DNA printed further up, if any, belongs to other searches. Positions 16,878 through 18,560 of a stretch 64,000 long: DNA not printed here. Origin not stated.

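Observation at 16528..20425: GAF sensor kinase, tryptophanase/TPL-family lyase and stand-alone receiver encoded as one overlapping operon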

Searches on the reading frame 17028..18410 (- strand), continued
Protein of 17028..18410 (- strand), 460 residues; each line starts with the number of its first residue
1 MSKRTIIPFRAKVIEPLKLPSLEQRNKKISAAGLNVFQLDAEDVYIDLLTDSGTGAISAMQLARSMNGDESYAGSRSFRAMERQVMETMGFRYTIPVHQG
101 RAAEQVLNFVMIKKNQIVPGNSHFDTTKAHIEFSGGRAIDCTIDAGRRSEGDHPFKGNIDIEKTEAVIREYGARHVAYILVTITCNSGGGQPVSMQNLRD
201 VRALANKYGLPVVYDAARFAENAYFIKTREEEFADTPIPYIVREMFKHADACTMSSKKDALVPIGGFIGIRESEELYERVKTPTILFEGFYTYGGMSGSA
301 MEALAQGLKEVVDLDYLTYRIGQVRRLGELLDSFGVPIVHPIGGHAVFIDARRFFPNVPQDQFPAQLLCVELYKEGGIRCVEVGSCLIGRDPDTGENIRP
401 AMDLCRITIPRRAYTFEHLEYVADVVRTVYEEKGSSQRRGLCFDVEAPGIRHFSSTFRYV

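Call 12: search_solved_structures(query=window:17031-18410:-, show_alignments=4, max_evalue=1e-20)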
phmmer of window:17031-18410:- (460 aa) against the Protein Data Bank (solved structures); distinct sequences matched with E-value up to 1e-20: 21.
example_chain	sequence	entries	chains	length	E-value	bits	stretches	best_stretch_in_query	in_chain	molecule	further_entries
8sbg_A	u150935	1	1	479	1.1e-140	472.7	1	9-454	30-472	Tryptophanase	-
9j3u_A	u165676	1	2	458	1.1e-136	459.5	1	8-460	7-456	Tyrosine phenol-lyase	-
1c7g_A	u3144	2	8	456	4.1e-135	454.3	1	8-459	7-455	TYROSINE PHENOL-LYASE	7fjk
1ax4_A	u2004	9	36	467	1.8e-133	448.9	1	1-457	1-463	TRYPTOPHANASE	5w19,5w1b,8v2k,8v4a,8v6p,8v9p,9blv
9dy7_A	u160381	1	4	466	6e-133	447.2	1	3-457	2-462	Tryptophanase (with internal aldimine) | Tryptophanase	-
2ycp_A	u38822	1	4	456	9.2e-133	446.6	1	8-460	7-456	TYROSINE PHENOL-LYASE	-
2ez1_A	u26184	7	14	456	1.6e-131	442.4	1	8-460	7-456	Tyrosine phenol-lyase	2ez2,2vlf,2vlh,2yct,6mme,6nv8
1tpl_A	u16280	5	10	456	3.1e-131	441.5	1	8-460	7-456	TYROSINE PHENOL-LYASE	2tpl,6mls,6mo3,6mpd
6dur_A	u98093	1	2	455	3.2e-131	441.5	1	8-460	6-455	Tyrosine phenol-lyase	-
6dvx_A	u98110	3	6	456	4.2e-131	441.1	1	8-460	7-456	Tyrosine phenol-lyase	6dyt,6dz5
7tcs_A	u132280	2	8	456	4.3e-131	441.1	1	8-460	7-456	Tyrosine phenol-lyase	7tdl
6dxv_A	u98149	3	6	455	4.4e-131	441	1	8-460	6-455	Tyrosine phenol-lyase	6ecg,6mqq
2ycn_A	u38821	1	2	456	5.8e-131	440.6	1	8-460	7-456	TYROSINE PHENOL-LYASE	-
2yhk_A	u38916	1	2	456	2.1e-130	438.8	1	8-460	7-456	TYROSINE PHENOL-LYASE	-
8sij_A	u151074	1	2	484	1.2e-127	429.7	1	7-456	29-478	Tryptophanase 1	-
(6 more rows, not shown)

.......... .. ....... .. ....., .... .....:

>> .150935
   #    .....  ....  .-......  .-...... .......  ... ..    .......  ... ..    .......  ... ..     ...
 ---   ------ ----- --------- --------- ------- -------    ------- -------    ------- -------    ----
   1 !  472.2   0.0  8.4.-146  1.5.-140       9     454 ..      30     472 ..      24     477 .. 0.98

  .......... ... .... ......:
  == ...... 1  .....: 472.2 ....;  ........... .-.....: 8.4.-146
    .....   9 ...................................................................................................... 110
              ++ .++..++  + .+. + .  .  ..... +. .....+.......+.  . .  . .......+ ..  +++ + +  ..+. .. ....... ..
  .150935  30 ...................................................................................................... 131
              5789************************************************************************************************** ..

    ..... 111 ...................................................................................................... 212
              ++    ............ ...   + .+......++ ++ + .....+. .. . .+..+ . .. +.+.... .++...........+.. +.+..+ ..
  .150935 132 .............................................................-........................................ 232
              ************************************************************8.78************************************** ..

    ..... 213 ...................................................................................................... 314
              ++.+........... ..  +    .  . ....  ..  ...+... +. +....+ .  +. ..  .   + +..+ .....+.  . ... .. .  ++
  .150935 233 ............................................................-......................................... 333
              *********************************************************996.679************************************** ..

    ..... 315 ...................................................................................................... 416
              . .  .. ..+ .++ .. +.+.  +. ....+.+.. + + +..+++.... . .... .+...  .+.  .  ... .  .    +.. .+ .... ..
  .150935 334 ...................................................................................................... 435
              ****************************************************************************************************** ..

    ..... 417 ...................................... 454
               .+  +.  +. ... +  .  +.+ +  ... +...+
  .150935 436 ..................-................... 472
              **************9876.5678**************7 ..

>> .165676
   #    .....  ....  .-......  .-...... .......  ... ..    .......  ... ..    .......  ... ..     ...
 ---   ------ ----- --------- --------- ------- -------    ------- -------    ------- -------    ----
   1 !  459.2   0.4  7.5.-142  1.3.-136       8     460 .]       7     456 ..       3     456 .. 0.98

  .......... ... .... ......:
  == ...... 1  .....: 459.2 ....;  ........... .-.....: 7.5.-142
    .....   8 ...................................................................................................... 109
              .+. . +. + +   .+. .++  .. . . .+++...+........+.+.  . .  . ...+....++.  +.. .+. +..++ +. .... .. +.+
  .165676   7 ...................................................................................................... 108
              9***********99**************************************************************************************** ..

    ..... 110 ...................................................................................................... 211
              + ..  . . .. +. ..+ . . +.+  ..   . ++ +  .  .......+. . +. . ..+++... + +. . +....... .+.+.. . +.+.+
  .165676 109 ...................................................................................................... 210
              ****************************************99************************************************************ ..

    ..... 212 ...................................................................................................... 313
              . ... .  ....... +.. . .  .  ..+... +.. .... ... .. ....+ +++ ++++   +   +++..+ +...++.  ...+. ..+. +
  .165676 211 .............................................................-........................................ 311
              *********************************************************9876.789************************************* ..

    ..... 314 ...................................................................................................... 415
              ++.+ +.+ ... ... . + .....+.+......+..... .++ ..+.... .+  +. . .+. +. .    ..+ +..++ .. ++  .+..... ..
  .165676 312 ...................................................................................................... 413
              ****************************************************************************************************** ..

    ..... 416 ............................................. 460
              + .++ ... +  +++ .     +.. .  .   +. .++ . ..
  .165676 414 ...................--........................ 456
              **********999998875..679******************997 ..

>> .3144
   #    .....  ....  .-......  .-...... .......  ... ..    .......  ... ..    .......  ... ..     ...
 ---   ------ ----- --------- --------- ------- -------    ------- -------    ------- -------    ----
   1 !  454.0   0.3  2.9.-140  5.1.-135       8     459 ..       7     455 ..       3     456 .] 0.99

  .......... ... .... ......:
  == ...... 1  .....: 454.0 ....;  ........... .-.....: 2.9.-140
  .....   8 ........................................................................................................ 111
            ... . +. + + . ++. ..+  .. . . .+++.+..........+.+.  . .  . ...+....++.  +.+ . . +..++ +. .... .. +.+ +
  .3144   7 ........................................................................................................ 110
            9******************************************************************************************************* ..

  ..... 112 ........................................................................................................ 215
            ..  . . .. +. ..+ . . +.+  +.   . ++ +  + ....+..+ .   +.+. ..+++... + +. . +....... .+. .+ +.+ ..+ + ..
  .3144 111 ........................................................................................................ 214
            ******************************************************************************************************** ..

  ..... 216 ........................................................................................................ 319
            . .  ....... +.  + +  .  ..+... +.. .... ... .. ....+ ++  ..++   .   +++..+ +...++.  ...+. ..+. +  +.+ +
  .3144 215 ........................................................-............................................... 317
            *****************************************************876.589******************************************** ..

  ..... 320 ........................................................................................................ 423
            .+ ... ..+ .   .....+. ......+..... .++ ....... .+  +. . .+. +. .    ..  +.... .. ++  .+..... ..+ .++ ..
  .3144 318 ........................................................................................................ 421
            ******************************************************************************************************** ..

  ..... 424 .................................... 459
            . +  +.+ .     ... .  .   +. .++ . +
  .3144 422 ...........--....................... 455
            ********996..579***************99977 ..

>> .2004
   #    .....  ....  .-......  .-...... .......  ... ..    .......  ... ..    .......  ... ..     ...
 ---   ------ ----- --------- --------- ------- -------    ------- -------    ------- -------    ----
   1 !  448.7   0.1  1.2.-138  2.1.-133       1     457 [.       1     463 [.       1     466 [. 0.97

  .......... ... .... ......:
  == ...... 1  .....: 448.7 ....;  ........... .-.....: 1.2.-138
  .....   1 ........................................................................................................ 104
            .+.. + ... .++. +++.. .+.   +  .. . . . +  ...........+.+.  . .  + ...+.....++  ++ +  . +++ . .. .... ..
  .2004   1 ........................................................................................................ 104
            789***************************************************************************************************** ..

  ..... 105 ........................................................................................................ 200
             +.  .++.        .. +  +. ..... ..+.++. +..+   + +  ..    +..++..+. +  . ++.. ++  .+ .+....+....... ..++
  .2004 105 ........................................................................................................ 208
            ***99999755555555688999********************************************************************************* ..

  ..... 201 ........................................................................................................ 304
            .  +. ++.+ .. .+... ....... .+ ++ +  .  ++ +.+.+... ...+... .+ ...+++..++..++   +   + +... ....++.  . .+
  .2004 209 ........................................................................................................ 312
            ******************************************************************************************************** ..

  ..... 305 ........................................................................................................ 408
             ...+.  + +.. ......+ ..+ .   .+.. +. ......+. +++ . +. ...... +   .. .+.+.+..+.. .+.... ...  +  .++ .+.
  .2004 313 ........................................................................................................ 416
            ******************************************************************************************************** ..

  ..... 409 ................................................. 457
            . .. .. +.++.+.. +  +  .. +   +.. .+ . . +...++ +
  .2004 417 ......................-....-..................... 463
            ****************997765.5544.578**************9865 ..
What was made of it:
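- Closest known: Tyrosine phenol-lyase. Same: Same fold and PLP chemistry, with similar overall sequence scores (call 12).
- PDB tryptophanases and TPLs give similar bit scores (call 12).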

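Call 13: find_encoding_contigs(protein=P0022, flank=6000, max_places=1)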
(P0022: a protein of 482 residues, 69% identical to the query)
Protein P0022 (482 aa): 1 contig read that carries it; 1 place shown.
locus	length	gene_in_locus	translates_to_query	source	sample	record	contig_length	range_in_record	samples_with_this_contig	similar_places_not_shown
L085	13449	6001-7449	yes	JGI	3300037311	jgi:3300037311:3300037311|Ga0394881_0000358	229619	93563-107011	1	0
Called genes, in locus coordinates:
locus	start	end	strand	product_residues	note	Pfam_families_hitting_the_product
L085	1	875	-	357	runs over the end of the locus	PF00465:Fe-ADH (weak), PF13685:Fe-ADH_2 (weak), PF01761:DHQ_synthase, PF24621:DHQS_C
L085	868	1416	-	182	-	PF13238:AAA_18 (weak), PF01202:SKI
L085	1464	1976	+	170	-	PF09721:Exosortase_EpsH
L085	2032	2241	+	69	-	PF07311:Dodecin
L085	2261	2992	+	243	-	PF00072:Response_reg, PF00486:Trans_reg_C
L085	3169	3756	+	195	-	PF01243:PNPOx_N, PF12766:Pyridox_oxase_2 (weak), PF10590:PNP_phzG_C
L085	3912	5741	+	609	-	PF02705:K_trans, PF22776:K_trans_C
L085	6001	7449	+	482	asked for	PF01212:Beta_elim_lyase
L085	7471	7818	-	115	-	PF04342:DMT_6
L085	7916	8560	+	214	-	-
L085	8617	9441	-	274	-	PF13512:TPR_18, PF13525:YfiO, PF13174:TPR_6 (faint), PF13428:TPR_14 (faint), PF13432:TPR_16, PF14559:TPR_19 (faint)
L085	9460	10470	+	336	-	PF01479:S4 (weak), PF00849:PseudoU_synth_2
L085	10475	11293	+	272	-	PF02578:Cu-oxidase_4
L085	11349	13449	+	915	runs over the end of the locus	PF00069:Pkinase, PF07714:PK_Tyr_Ser-Thr, PF03109:ABC1 (weak), PF24885:TPR_NPHP3 (faint), PF28559:TPR_SusR (faint), PF07719:TPR_2 (faint), PF17874:TPR_MalT (weak), PF13424:TPR_12, +1 more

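Call 14: find_encoding_contigs(protein=P0028, flank=6000, max_places=1)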
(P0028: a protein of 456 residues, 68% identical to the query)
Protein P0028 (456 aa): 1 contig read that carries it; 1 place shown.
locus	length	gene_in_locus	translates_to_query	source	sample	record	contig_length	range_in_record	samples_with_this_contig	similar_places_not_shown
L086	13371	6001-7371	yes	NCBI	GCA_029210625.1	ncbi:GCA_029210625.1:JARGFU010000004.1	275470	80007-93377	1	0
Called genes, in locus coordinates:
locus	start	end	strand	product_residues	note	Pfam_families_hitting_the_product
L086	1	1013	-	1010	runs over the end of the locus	PF13240:Zn_Ribbon_1 (weak), PF00211:Guanylate_cyc, PF13191:AAA_16, PF13401:AAA_22, PF07719:TPR_2 (faint), PF17874:TPR_MalT (faint), PF00515:TPR_1 (faint), PF13424:TPR_12, +2 more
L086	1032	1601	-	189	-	-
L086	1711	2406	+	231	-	PF00378:ECH_1, PF16113:ECH_2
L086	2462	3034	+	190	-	-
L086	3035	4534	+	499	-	PF00171:Aldedh, PF05893:LuxC (weak)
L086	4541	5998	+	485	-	PF13185:GAF_2 (faint), PF00512:HisKA (weak), PF02518:HATPase_c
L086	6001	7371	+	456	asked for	PF01212:Beta_elim_lyase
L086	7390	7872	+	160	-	PF00072:Response_reg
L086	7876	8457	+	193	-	-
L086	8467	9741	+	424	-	PF14690:Zn_ribbon_ISL3, PF13542:HTH_Tnp_ISL3, PF01610:DDE_Tnp_ISL3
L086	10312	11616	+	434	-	PF02321:OEP (weak)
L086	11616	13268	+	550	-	PF19335:HMBD, PF25919:BSH_CusB, PF25973:BSH_CzcB (weak), PF25869:3HB_CusB, PF25954:Beta-barrel_RND_2, PF25975:CzcB_C, PF25989:YknX_C (weak), PF19335:HMBD, +1 more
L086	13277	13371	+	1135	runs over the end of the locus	PF00873:ACR_tran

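Call 15: find_encoding_contigs(protein=P0047, flank=6000, max_places=1)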
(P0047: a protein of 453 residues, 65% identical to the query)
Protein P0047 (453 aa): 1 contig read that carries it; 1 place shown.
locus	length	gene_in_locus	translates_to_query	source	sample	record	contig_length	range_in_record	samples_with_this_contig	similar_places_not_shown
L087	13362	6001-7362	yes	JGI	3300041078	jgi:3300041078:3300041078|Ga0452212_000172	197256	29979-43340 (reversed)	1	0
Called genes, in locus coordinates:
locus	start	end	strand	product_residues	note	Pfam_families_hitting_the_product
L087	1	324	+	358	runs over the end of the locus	PF00226:DnaJ, PF01556:DnaJ_C, PF00684:DnaJ_CXXCXGXG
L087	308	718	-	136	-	PF00293:NUDIX, PF14815:NUDIX_4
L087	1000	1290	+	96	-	PF07876:Dabb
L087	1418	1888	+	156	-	PF03479:PCC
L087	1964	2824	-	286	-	PF02353:CMAS (faint), PF05175:MTS (weak), PF13489:Methyltransf_23, PF03848:TehB (weak), PF13847:Methyltransf_31, PF08241:Methyltransf_11, PF08242:Methyltransf_12 (weak), PF13649:Methyltransf_25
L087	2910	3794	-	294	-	PF01553:Acyltransferase, PF03982:DAGAT (weak)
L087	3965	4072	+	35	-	-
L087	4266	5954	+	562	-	PF01590:GAF, PF13185:GAF_2, PF13492:GAF_3 (weak), PF00512:HisKA (faint), PF02518:HATPase_c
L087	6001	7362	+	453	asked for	PF01212:Beta_elim_lyase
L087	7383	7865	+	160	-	PF00072:Response_reg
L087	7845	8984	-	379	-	PF13439:Glyco_transf_4, PF13579:Glyco_trans_4_4, PF20706:GT4-conflict (weak), PF00534:Glycos_transf_1, PF13692:Glyco_trans_1_4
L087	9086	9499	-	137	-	-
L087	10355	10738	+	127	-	-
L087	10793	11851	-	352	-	-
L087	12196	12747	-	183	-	-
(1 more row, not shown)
